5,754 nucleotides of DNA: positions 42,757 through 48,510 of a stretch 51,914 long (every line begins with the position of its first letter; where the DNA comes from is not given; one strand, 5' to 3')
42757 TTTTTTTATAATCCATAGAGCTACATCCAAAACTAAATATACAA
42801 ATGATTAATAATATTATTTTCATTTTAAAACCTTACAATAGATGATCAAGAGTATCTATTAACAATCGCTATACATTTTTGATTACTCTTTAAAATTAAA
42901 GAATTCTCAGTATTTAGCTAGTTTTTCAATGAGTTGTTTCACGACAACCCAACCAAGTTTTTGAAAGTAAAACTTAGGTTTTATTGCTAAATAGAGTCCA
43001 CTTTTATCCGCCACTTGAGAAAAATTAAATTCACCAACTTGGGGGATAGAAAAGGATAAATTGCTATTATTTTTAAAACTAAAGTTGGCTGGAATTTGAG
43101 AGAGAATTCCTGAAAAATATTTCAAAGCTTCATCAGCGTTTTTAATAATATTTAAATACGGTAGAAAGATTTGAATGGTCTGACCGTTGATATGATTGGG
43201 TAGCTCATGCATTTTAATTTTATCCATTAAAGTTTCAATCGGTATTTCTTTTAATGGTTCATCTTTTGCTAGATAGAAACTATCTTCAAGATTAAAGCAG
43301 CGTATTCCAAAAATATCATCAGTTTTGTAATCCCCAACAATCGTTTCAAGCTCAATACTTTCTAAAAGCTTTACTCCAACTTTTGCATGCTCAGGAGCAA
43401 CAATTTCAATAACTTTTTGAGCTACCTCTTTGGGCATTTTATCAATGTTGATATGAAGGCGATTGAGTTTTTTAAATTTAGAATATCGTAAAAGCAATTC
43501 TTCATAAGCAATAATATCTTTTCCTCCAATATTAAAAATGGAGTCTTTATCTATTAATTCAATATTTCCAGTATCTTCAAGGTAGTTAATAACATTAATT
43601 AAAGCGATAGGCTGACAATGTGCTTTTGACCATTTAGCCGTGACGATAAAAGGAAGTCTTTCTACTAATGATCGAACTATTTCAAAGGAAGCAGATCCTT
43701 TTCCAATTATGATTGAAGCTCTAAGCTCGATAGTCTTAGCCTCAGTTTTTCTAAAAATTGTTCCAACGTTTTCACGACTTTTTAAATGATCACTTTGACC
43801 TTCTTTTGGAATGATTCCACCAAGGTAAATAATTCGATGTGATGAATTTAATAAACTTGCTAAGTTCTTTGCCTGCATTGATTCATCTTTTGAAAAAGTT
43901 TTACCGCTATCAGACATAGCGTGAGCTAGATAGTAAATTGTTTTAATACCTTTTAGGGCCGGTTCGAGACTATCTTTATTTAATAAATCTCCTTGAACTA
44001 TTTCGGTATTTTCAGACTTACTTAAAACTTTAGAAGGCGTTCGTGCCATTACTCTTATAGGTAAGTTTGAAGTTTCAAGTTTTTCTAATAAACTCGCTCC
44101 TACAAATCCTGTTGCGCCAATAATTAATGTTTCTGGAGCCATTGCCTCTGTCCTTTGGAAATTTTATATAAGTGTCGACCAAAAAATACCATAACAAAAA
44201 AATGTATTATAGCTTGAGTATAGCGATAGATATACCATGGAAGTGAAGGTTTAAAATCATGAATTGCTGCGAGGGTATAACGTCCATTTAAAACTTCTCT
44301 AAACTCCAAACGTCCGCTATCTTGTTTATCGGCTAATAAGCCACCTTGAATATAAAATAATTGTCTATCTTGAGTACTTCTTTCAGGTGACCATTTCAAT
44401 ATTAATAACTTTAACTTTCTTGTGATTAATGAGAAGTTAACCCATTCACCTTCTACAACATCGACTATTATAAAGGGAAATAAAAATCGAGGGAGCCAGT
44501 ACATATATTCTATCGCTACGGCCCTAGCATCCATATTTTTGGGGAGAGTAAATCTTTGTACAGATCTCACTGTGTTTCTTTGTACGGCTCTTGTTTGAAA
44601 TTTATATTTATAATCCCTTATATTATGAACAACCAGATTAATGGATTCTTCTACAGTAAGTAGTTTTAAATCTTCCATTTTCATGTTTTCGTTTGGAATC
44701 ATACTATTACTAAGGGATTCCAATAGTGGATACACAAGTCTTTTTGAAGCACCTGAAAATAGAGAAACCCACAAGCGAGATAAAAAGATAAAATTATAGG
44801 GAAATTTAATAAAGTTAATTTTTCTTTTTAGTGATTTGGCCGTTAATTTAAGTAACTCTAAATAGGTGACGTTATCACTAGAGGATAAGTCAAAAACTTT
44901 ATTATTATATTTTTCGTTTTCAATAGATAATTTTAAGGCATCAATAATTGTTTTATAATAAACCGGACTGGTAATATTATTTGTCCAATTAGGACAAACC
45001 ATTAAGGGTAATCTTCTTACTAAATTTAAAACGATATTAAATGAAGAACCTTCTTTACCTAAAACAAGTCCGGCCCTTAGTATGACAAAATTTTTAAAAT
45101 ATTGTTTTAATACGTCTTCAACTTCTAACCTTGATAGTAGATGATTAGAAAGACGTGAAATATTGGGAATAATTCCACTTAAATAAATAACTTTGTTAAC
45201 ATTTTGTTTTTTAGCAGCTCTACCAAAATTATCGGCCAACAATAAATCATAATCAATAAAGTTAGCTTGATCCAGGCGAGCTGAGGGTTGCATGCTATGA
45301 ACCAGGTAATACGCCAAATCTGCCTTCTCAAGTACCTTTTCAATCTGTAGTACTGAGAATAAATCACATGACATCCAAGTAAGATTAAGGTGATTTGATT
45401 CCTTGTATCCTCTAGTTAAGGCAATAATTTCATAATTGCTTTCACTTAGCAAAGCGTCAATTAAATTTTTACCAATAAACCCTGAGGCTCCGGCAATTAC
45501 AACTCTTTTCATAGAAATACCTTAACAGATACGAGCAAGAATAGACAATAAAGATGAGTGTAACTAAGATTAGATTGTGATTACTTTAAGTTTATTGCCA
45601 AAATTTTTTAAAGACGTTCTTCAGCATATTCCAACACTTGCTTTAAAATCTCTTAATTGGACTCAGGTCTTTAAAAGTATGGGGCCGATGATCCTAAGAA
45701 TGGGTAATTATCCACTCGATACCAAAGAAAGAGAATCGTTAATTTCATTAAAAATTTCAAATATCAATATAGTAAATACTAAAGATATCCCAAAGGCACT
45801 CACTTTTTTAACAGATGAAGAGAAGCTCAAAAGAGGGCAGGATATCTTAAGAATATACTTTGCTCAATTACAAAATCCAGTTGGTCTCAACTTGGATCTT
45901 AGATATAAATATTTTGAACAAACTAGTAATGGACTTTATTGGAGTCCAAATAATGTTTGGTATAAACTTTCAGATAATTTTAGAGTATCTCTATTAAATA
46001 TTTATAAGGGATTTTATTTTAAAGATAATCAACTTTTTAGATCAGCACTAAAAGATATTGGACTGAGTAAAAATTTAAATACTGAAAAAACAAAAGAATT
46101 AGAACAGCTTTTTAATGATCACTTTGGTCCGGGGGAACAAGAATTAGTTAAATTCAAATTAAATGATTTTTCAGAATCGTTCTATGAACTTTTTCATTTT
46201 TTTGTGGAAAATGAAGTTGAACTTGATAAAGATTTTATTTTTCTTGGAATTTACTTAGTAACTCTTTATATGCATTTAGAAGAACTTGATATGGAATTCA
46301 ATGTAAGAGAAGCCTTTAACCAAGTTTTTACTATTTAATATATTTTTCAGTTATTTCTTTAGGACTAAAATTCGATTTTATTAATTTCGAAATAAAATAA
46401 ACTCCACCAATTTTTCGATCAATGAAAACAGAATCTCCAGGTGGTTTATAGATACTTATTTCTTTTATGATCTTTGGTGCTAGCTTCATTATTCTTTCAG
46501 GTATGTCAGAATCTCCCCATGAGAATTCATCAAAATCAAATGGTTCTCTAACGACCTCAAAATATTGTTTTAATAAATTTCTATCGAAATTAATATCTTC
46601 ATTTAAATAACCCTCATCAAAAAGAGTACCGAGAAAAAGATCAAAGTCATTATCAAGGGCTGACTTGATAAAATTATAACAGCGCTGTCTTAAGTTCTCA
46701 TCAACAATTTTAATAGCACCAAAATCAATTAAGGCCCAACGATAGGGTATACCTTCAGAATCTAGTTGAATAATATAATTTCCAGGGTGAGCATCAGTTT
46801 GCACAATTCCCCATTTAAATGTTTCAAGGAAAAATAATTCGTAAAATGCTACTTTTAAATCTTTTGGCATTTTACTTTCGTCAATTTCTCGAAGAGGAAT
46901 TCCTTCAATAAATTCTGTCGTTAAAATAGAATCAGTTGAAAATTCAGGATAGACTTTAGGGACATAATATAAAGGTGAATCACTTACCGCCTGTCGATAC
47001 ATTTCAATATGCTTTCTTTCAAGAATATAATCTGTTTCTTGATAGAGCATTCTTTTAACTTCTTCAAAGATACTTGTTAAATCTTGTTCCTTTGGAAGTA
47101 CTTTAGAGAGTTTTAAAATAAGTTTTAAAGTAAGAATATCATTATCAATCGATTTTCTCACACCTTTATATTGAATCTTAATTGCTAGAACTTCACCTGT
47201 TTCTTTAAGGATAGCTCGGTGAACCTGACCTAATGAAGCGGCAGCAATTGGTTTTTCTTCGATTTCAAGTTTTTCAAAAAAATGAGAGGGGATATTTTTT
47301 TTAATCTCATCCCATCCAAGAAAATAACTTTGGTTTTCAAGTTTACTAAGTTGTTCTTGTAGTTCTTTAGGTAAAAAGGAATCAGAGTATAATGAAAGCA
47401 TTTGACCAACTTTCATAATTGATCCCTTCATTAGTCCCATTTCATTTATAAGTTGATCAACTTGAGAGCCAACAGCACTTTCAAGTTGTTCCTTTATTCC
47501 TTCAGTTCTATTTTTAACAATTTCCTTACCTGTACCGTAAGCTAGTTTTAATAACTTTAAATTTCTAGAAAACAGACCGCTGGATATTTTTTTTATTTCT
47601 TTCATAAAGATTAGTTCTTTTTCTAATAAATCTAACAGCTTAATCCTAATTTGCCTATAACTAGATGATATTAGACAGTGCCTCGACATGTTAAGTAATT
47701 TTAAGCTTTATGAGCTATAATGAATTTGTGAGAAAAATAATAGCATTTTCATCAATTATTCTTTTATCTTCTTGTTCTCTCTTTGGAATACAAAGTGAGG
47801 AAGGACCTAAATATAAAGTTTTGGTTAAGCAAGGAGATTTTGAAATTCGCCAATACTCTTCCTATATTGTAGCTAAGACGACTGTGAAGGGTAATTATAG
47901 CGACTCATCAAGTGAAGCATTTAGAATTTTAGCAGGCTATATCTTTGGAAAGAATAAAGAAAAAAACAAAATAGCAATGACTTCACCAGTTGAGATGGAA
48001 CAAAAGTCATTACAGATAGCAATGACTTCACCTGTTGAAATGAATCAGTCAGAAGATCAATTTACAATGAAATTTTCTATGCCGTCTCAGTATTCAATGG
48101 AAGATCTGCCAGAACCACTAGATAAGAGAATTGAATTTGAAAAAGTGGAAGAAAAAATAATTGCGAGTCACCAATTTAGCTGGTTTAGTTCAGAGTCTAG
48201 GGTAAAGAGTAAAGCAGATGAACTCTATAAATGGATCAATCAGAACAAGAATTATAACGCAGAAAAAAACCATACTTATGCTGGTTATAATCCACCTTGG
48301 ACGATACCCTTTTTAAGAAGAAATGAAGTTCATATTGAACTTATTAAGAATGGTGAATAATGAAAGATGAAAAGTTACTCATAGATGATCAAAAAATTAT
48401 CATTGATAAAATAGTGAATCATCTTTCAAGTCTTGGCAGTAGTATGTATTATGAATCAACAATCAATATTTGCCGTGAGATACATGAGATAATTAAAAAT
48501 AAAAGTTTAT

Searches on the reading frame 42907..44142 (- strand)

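Call 68: search_protein_families(library=pfam, proteins=[window:42907-44142:-], max_evalue=0.001)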
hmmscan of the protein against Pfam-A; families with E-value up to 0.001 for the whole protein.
window:42907-44142:- (411 aa): 4 families
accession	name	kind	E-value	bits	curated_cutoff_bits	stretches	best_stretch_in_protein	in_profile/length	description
PF13460.12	NAD_binding_10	-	1.3e-11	45.1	27.2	1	9-105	1-94/184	NAD(P)H-binding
PF01370.27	Epimerase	-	5.1e-10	39.6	20.9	1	6-96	2-94/240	NAD dependent epimerase/dehydratase family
PF05368.20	NmrA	-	1.1e-08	35.5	27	1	6-83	6-79/298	NmrA-like family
PF01073.25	3Beta_HSD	-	3.7e-08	33.2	22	1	6-91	1-91/280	3-beta hydroxysteroid dehydrogenase/isomerase family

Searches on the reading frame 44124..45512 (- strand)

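Call 68: search_protein_families(library=pfam, proteins=[window:44124-45512:-], max_evalue=0.001)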
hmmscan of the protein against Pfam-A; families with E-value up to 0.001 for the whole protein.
window:44124-45512:- (462 aa): 6 families
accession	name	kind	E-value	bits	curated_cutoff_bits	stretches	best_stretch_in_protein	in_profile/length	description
PF01370.27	Epimerase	-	1.9e-11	44.3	20.9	1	4-112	1-114/240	NAD dependent epimerase/dehydratase family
PF13460.12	NAD_binding_10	-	2.6e-08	34.4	27.2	1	8-116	1-101/184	NAD(P)H-binding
PF05368.20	NmrA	-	5.3e-07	30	27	1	2-116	3-109/298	NmrA-like family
PF01073.25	3Beta_HSD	-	3.1e-05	23.6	22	1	5-113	1-116/280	3-beta hydroxysteroid dehydrogenase/isomerase family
PF04321.23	RmlD_sub_bind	-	7e-05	22.5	27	0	127-223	128-226/287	RmlD substrate binding domain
PF07993.18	NAD_binding_4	-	0.00011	21.9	20.1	1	6-56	1-56/258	Male sterility protein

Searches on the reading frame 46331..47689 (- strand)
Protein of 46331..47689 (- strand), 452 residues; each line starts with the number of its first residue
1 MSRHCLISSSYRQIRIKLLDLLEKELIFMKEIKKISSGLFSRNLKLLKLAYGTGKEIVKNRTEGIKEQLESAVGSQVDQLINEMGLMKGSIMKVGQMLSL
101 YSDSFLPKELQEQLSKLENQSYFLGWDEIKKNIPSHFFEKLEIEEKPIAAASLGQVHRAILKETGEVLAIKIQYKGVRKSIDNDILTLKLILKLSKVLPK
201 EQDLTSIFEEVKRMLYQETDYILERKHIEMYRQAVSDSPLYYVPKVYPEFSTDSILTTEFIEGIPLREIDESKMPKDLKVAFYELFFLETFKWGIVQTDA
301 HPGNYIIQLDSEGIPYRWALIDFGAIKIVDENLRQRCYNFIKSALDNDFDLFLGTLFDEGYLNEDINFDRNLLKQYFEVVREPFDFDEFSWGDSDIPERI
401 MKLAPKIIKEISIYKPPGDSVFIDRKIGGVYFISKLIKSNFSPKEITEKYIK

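Call 68: search_protein_families(library=pfam, proteins=[window:46331-47689:-], max_evalue=0.001)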
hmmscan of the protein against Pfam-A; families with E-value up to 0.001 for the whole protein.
window:46331-47689:- (452 aa): 1 family
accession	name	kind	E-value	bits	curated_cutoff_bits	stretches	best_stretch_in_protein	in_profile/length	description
PF03109.22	ABC1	-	2.6e-53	181.1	22.9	1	141-349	31-237/244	ABC1 atypical kinase-like domain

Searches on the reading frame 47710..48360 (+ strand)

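Call 68: search_protein_families(library=pfam, proteins=[window:47710-48360:+], max_evalue=0.001)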
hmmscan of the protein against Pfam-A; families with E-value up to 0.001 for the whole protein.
window:47710-48360:+ (216 aa): 1 family
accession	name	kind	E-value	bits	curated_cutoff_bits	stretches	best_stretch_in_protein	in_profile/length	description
PF04832.17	SOUL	-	2.3e-50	171.4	27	1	31-210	2-173/173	SOUL heme-binding protein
